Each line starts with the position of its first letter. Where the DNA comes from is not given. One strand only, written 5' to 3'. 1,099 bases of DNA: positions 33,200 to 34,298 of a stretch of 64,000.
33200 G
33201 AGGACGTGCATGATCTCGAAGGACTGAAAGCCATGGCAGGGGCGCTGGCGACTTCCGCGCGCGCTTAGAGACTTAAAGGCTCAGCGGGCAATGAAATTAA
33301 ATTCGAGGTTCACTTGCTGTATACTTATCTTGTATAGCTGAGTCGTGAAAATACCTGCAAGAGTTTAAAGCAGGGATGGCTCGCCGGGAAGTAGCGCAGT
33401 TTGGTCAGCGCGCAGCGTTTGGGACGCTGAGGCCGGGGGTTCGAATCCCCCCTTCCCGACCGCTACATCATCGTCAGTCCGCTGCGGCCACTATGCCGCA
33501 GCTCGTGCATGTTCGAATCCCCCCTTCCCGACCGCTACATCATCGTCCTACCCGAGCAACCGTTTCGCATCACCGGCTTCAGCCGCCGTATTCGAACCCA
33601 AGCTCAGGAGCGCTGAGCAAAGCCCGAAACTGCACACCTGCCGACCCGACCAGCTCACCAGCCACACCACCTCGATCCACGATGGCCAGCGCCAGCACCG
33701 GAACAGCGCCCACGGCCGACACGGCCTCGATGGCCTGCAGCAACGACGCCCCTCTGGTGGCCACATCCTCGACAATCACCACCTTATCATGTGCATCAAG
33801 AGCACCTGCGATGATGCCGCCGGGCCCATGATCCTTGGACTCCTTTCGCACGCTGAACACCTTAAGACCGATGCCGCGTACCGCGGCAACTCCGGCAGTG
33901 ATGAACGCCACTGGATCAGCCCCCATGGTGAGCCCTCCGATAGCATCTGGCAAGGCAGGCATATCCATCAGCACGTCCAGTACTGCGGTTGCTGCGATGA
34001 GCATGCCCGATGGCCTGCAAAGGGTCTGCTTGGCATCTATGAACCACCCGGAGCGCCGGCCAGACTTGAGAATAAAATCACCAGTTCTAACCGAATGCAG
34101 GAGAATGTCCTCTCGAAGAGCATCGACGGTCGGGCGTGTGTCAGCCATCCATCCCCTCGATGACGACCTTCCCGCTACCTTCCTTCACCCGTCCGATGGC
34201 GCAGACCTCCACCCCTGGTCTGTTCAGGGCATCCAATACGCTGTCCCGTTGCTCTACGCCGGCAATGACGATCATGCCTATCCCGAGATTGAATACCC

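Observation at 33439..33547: Same hairpin element after tRNA-Pro, duplicating the last 21 nt of the tRNA plus 16 nt of trailer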

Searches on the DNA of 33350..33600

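Call 42: search_rna_families(source=window, start=33350, end=33600, threshold=evalue, max_evalue=10)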
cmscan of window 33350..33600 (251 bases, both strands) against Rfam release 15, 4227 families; matches with E-value up to 10: 4.
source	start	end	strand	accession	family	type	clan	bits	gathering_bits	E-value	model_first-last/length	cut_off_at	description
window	33385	33459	+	RF00005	tRNA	Gene; tRNA;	CL00001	70.2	29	1.1e-15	1-71/71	no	tRNA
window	33425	33458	-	RF04351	Plastid-psbl-rps4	Cis-reg;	-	22.3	68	0.014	1-53/53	no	Plastid-psbl-rps4 3UTR RNA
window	33368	33477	-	RF02786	snoTBR2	Gene; snRNA; snoRNA; CD-box;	-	14.6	62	3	1-109/109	no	Small nucleolar RNA TBR2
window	33409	33458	+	RF01684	mascRNA-menRNA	Gene;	-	14.5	42.5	2.4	1-56/56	no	MALAT1-associated small cytoplasmic RNA/MEN beta RNA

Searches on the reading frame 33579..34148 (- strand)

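Call 83: search_protein_families(library=pfam, proteins=[window:33579-34148:-], max_evalue=0.001)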
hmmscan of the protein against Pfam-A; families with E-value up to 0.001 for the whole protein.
window:33579-34148:- (189 aa): 1 family
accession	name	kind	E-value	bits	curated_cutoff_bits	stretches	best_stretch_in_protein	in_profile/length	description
PF00156.33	Pribosyltran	-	0.00012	21.8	26.3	1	59-159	22-126/158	Phosphoribosyl transferase domain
